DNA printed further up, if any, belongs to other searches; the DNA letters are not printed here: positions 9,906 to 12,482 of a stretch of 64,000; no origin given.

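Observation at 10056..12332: Single-polypeptide fusion of class II HMG-CoA reductase and mevalonate kinase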

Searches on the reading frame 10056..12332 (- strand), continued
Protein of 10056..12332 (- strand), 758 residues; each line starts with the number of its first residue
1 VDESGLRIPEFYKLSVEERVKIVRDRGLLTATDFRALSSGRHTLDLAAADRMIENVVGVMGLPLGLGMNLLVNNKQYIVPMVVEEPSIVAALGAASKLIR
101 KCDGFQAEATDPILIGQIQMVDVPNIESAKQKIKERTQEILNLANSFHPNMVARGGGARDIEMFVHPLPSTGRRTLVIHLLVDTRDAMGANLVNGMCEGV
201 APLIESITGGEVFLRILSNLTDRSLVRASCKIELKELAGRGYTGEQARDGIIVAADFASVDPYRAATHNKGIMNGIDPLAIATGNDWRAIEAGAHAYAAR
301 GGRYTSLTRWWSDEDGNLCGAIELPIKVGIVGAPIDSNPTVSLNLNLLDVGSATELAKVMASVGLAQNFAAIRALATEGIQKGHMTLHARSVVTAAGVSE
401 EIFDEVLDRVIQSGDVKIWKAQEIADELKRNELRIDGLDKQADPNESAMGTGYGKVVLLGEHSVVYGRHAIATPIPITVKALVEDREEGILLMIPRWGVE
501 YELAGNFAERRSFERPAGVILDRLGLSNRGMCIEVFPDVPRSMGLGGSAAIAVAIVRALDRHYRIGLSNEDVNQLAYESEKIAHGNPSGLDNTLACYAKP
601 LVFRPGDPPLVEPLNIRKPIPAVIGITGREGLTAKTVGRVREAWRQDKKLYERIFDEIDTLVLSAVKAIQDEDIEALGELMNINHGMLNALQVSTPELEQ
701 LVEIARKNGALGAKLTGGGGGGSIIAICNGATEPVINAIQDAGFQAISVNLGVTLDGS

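Call 22: list_cluster_members(proteins=[P0001, P0024, P0034, P0051, P0107, P0090, P0077, P0102, P0006, P0116])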
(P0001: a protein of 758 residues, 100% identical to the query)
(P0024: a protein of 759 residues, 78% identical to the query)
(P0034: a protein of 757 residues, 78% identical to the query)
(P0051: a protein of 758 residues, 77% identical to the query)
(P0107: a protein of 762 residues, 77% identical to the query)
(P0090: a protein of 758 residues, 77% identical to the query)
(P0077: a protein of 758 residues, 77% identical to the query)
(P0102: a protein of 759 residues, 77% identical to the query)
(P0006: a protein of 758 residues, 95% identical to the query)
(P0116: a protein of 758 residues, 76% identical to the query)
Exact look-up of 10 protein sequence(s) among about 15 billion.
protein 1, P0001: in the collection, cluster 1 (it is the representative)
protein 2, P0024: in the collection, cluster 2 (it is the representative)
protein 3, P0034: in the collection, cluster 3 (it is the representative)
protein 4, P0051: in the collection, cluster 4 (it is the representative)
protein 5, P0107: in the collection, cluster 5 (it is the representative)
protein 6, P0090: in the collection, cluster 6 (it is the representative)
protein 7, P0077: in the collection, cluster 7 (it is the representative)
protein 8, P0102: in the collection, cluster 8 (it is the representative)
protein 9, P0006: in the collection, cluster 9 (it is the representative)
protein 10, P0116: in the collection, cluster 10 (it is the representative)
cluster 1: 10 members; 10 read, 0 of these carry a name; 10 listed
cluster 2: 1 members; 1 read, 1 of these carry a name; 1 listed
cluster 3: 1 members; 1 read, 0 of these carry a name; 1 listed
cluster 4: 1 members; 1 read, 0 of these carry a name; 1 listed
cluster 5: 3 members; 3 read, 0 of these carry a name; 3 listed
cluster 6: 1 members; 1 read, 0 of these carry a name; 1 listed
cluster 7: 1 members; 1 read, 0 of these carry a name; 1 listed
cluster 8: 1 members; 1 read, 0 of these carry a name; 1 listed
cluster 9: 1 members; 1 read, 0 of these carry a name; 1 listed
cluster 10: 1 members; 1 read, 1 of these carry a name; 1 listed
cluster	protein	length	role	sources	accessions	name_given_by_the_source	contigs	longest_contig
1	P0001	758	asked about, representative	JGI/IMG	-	-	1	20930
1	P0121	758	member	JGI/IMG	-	-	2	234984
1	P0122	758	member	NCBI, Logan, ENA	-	-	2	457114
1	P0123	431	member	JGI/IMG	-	-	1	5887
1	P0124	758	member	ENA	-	-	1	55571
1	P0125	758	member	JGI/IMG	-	-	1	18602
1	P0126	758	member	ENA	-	-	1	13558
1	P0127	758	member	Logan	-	-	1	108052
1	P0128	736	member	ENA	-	-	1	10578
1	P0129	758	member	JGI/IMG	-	-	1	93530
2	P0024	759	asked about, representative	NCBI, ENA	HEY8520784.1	MAG TPA: hydroxymethylglutaryl-CoA reductase, degradative [Gammaproteobacteria bacterium]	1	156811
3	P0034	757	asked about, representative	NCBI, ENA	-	-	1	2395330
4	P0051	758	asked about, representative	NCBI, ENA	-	-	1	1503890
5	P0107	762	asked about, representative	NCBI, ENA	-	-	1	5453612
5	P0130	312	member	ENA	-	-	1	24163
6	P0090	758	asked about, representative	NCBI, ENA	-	-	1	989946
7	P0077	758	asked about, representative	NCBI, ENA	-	-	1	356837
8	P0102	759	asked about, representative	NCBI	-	-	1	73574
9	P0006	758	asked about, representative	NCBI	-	-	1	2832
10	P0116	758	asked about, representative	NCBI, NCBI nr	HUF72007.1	MAG TPA: hydroxymethylglutaryl-CoA reductase, degradative [Gammaproteobacteria bacterium] | hydroxymethylglutaryl-CoA reductase, degradative [Gammaproteobacteria bacterium]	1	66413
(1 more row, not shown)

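Call 23: search_protein_representatives(protein=window:10056-12332:-)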
Query: 758 residues. Proteins with E-value up to 0.001 (for the whole library): 14817; up to 1e-10: 7107; up to 1e-30: 2023. The best 150 are listed.
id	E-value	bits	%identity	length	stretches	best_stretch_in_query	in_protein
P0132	0.0e+00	1061.6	62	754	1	7-752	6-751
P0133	3.1e-231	786.0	49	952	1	8-749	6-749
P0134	2.4e-212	723.5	47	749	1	7-731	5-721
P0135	1.8e-202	690.9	47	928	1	11-751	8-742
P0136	4.9e-200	682.8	49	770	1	10-754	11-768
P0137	2.2e-193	660.9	45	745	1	8-749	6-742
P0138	2.0e-191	654.4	59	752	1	6-542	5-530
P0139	7.9e-188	642.5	48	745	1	9-729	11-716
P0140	6.0e-185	633.0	46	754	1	9-746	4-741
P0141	2.1e-175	601.4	46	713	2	8-397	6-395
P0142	3.4e-174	597.4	45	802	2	11-433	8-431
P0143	2.6e-173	594.5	51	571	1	177-748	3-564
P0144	7.4e-165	566.5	41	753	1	10-749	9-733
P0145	7.6e-165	566.5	41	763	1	6-751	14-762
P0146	2.8e-163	561.3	43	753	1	6-746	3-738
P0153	5.0e-133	461.3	45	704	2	5-392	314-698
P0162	3.9e-110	385.6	42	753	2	7-429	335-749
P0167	6.1e-109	381.7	43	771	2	6-430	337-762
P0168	9.1e-109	381.1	50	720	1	10-407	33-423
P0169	3.5e-108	379.2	50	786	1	3-412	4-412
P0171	3.1e-107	376.0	46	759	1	9-434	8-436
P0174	1.0e-105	371.1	47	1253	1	7-439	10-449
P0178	1.7e-103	363.7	43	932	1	7-429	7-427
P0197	1.6e-96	340.7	37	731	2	7-391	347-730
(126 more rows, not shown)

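Call 26: search_protein_families(library=pfam, proteins=[P0153, P0162, P0167, P0197, P0168, P0169, P0171, P0174, P0178, P0133], max_evalue=0.00001)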
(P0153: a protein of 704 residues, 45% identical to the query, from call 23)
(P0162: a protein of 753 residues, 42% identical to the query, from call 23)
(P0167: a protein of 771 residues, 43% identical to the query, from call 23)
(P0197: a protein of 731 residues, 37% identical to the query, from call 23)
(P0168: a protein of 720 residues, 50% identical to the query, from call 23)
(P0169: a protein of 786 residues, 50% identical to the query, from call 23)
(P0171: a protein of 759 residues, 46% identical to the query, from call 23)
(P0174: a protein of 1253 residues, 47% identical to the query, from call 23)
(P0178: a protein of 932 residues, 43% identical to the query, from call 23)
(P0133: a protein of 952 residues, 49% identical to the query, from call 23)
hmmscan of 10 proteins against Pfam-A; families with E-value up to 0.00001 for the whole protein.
P0153 (704 aa): 3 families
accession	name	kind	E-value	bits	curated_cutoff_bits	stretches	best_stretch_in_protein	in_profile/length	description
PF00368.23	HMG-CoA_red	-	1.5e-94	317.5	27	1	325-695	2-368/368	Hydroxymethylglutaryl-coenzyme A reductase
PF00288.32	GHMP_kinases_N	-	3.1e-16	59.8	22.3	1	65-144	6-85/87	GHMP kinases N terminal domain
PF08544.19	GHMP_kinases_C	-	1.1e-14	55.1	21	1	227-303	3-83/85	GHMP kinases C terminal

P0162 (753 aa): 2 families
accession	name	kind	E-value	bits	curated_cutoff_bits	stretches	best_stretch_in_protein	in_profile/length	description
PF00368.23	HMG-CoA_red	-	5.9e-102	341.9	27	1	344-709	2-368/368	Hydroxymethylglutaryl-coenzyme A reductase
PF00288.32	GHMP_kinases_N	-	1.6e-08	35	22.3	1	50-135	6-87/87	GHMP kinases N terminal domain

P0167 (771 aa): 3 families
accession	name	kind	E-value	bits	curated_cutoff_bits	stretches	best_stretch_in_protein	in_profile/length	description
PF00368.23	HMG-CoA_red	-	9.5e-104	347.8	27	1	346-721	1-368/368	Hydroxymethylglutaryl-coenzyme A reductase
PF00288.32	GHMP_kinases_N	-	5e-07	30.3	22.3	1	87-149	29-87/87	GHMP kinases N terminal domain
PF08544.19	GHMP_kinases_C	-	3.3e-06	27.9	21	1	239-310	13-81/85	GHMP kinases C terminal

P0197 (731 aa): 3 families
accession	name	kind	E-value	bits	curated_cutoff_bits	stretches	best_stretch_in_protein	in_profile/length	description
PF00368.23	HMG-CoA_red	-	1.7e-97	327.2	27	1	364-727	10-367/368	Hydroxymethylglutaryl-coenzyme A reductase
PF08544.19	GHMP_kinases_C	-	5.3e-08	33.6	21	1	244-304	11-78/85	GHMP kinases C terminal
PF00288.32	GHMP_kinases_N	-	2.7e-06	27.9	22.3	1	94-156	29-87/87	GHMP kinases N terminal domain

P0168 (720 aa): 2 families
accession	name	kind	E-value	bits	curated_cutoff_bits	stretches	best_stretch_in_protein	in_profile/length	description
PF00368.23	HMG-CoA_red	-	2.2e-100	336.7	27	1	40-405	3-368/368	Hydroxymethylglutaryl-coenzyme A reductase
PF00494.24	SQS_PSY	-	9.5e-07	29.2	26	1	582-660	145-225/263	Squalene/phytoene synthase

P0169 (786 aa): 2 families
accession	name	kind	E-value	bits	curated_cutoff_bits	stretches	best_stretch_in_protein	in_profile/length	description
PF00368.23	HMG-CoA_red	-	5.8e-99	332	27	1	21-389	3-368/368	Hydroxymethylglutaryl-coenzyme A reductase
PF00348.22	polyprenyl_synt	-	1.2e-37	130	27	1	475-714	4-238/251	Polyprenyl synthetase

P0171 (759 aa): 1 family
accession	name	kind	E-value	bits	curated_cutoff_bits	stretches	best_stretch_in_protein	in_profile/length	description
PF00368.23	HMG-CoA_red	-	3.4e-102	342.6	27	1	17-391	4-368/368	Hydroxymethylglutaryl-coenzyme A reductase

P0174 (1253 aa): 10 families
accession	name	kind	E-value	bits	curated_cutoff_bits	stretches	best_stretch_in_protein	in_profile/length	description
PF00368.23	HMG-CoA_red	-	2e-100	336.8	27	1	20-399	3-368/368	Hydroxymethylglutaryl-coenzyme A reductase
PF00494.24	SQS_PSY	-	1.7e-50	172.6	26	1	493-786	2-258/263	Squalene/phytoene synthase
PF01370.27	Epimerase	-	6e-33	114.7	20.9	1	886-1120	1-237/240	NAD dependent epimerase/dehydratase family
PF16363.11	GDP_Man_Dehyd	-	7.4e-22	78.7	27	1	887-1204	1-322/332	GDP-mannose 4,6 dehydratase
PF01073.25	3Beta_HSD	-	1.9e-17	63.7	22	1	887-1049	1-160/280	3-beta hydroxysteroid dehydrogenase/isomerase family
PF13460.12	NAD_binding_10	-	9.2e-14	52.2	27.2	1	890-1013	1-106/184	NAD(P)H-binding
PF02719.21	Polysacc_synt_2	-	5.1e-12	46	20.2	1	886-1003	1-126/293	Polysaccharide biosynthesis protein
PF05368.20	NmrA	-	6.3e-10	39.6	27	1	885-1004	4-106/298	NmrA-like family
PF07993.18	NAD_binding_4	-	5.1e-09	36.1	20.1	1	888-1066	1-209/258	Male sterility protein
PF04321.23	RmlD_sub_bind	-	8.6e-06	25.5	27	0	885-1049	2-139/287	RmlD substrate binding domain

P0178 (932 aa): 5 families
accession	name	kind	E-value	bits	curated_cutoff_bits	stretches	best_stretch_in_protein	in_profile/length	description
PF00368.23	HMG-CoA_red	-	9.6e-102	341.2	27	1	16-387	2-368/368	Hydroxymethylglutaryl-coenzyme A reductase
PF13243.12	SQHop_cyclase_C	-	1.9e-20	73.6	26.1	2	762-912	138-302/319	Squalene-hopene cyclase C-terminal domain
PF13249.12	SQHop_cyclase_N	-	1.9e-11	44.2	26.2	0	634-715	3-85/291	Squalene-hopene cyclase N-terminal domain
PF00432.27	Prenyltrans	-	3.6e-06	27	26.5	0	620-804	6-169/304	Prenyltransferase alpha-alpha toroid domain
PF07678.20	TED_complement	-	6.4e-06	25.9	22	0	646-746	82-191/312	A-macroglobulin TED domain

P0133 (952 aa): 4 families
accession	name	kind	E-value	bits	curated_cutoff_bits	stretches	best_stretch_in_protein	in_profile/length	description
PF00368.23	HMG-CoA_red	-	1.3e-106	357.2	27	1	15-387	3-368/368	Hydroxymethylglutaryl-coenzyme A reductase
PF00293.34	NUDIX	-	5.6e-19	68.9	21.1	1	799-928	2-134/134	NUDIX domain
PF00288.32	GHMP_kinases_N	-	1.7e-17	63.8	22.3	1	513-597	3-84/87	GHMP kinases N terminal domain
PF08544.19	GHMP_kinases_C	-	4.9e-15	56.1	21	1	666-736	2-76/85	GHMP kinases C terminal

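Call 28: find_related_loci(query=A2, collection=genome_contigs, flank=8000)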
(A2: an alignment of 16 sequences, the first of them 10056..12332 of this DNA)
Query A2 (758 aa) in genome_contigs; peptide patterns used: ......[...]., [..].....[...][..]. (x = any residue, [..] = any of these).
600 stretches matched a pattern (row limit reached: there are more); 600 encode a relative of the query (tblastn E <= 1e-3); the best 80 are kept; 80 distinct loci.
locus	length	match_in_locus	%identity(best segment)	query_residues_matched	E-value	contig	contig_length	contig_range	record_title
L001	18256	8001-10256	73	7-758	0e+0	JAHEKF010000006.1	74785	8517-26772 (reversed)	MAG: Rhodospirillaceae bacterium isolate Ww577 NODE_441_length_74785_cov_6.359116, whole genome shotgun sequence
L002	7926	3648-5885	63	7-752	0e+0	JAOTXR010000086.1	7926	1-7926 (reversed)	MAG: Gammaproteobacteria bacterium isolate 21_Jan_SF_Bin15 21_Jan_SF_Bin15_scaffold_8527_c1, whole genome shotgun sequen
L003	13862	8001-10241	61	7-752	0e+0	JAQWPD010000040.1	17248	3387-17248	MAG: Gammaproteobacteria bacterium isolate cluster2_bin.219 k141_4145244, whole genome shotgun sequence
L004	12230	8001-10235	62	7-752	0e+0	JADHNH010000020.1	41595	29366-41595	MAG: Nevskia sp. isolate BS301-5m-G63 BS301-5m-C1021, whole genome shotgun sequence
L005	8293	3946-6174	61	7-752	0e+0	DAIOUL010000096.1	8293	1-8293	MAG TPA_asm: Rhodanobacteraceae bacterium isolate CTOTU9906 NODE_642_length_8293_cov_7.351663, whole genome shotgun sequ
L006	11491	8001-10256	59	1-752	0e+0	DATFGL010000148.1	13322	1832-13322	MAG TPA_asm: Rhodanobacteraceae bacterium isolate SMAG_U8661 k141_56619, whole genome shotgun sequence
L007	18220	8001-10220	60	8-752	0e+0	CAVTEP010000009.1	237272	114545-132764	MAG: Candidatus Sulfomarinibacteraceae bacterium isolate MFD09779.bin.1.340 genome assembly, contig: contig_52573, whole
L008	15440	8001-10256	60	1-752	0e+0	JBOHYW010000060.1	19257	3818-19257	MAG: Rhodanobacteraceae bacterium isolate SE1508_metabat2.bin.29_sub NODE_476_length_19257_cov_1.928332, whole genome sh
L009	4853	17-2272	59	1-752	0e+0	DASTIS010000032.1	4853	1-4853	MAG TPA_asm: Rhodanobacteraceae bacterium isolate SMAG_U1148 k141_1329987, whole genome shotgun sequence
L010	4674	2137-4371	61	7-752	0e+0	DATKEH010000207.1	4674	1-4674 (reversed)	MAG TPA_asm: Thermoanaerobaculia bacterium isolate SMAG_U14494 k141_2170962, whole genome shotgun sequence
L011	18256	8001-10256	59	1-752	0e+0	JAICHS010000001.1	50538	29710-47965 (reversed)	MAG: Rhodanobacteraceae bacterium isolate GZL_FP_2_bin.28 k141_941129_length_50538_cov_29.3845, whole genome shotgun seq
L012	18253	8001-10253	59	7-752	0e+0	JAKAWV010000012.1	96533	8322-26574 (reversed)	MAG: Proteobacteria bacterium isolate YP4.bin86 NODE_316_length_96533_cov_16.779028, whole genome shotgun sequence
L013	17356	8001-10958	59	1-752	0e+0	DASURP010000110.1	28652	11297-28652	MAG TPA_asm: Rhodanobacteraceae bacterium isolate SMAG_U1710 k141_630938, whole genome shotgun sequence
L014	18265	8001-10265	58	2-752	0e+0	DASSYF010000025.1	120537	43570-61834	MAG TPA_asm: Chiayiivirga sp. isolate SMAG_U669 k141_840359, whole genome shotgun sequence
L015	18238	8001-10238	60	7-752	0e+0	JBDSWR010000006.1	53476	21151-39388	MAG: Rhodanobacter sp. isolate cluster1_bin.632 k127_4666706, whole genome shotgun sequence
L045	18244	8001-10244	54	7-744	0e+0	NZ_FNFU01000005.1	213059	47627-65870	Cryobacterium psychrotolerans strain CGMCC 1.5382, whole genome shotgun sequence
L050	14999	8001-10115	40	7-716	3e-143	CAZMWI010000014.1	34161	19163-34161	MAG TPA_asm: uncultured Ignavibacteriaceae bacterium isolate SRP214966_co3_100 genome assembly, contig: NODE_1276_length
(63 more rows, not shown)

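Call 49: search_dna_similar(query=window:10056-12332:-, collection=plasmids, mode=protein, max_rows=25)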
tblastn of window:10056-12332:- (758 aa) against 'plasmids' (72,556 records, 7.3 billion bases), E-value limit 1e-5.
Records with a match: 61; places in all: 67; records where one place covers at least 80% of the query: 0.
Best place of each record, by identity: <60% 61.
By first word of the organism name: Streptomyces 18; Melissococcus 4; Rhizobium 3; Sulfitobacter 3; Listeria 3; Sagittula 3; Burkholderia 2; Roseomonas 2; Enterococcus 2; Ruegeria 1; and 20 more.
By predicted mobility (MOB-suite, as given by PLSDB): non-mobilizable 48; mobilizable 9; conjugative 4.
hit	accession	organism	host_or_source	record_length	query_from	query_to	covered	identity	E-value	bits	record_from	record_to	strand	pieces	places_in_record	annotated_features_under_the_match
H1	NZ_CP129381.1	Rhizobium sp. SSA_523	single cell,Sea water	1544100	7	481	63%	44.8%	8e-93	325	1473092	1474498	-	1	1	none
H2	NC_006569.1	Ruegeria pomeroyi DSS-3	-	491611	7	424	55%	49.3%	5e-92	323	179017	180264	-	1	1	hydroxymethylglutaryl-CoA reductase, degradative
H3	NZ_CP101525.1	Burkholderia arboris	mixed culture,soil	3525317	8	424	55%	48.7%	3e-90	318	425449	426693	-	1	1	none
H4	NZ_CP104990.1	Rhizobium sp. CC-CFT758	cell culture,agricultural soil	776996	7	429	56%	48.0%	7e-89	314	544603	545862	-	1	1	hydroxymethylglutaryl-CoA reductase, degradative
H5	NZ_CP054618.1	Azospirillum oryzae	cell culture,soil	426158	7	453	59%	45.3%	8e-85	302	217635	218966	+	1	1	hydroxymethylglutaryl-CoA reductase, degradative | ABC transporter substrate-binding protein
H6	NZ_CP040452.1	Halomonas sp. PA16-9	-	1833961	1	430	57%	47.0%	1e-86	307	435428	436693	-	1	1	none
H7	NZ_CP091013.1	Burkholderia cenocepacia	-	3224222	8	424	55%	48.2%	1e-88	313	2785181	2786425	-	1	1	none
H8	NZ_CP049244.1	Allorhizobium pseudoryzae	cell culture,soil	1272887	7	429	56%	47.4%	6e-93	326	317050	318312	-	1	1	none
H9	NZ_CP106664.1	Brucella intermedia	Sempervivum tectorum (houseplant),Pure ...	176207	7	429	56%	46.6%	1e-89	316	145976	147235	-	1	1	hydroxymethylglutaryl-CoA reductase, degradative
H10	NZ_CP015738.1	Shinella sp. HZN7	-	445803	7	429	56%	46.3%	8e-87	308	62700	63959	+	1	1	hydroxymethylglutaryl-CoA reductase, degradative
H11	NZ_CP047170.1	Ponticoccus alexandrii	surface sea water,shallow sea, symbosis ...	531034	29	424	52%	49.5%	1e-85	304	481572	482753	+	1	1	hydroxymethylglutaryl-CoA reductase, degradative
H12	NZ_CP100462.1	Salinigranum marinum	cell culture,Saline soil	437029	7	429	56%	46.1%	8e-77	278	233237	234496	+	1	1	hydroxymethylglutaryl-CoA reductase, degradative | acyclic terpene utilization AtuA family protein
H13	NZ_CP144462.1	Halalkalicoccus sp. FCH27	cell culture,Salt lake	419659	7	465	61%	42.3%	2e-74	271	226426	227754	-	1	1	hydroxymethylglutaryl-CoA reductase, degradative | acyclic terpene utilization AtuA family protein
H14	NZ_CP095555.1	Roseomonas gilardii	single cell,blood and other clinical ...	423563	7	402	52%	49.0%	3e-78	282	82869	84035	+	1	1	hydroxymethylglutaryl-CoA reductase, degradative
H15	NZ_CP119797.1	Halomontanus rarus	cell culture,sediment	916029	7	424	55%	46.2%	6e-83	296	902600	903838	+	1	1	hydroxymethylglutaryl-CoA reductase, degradative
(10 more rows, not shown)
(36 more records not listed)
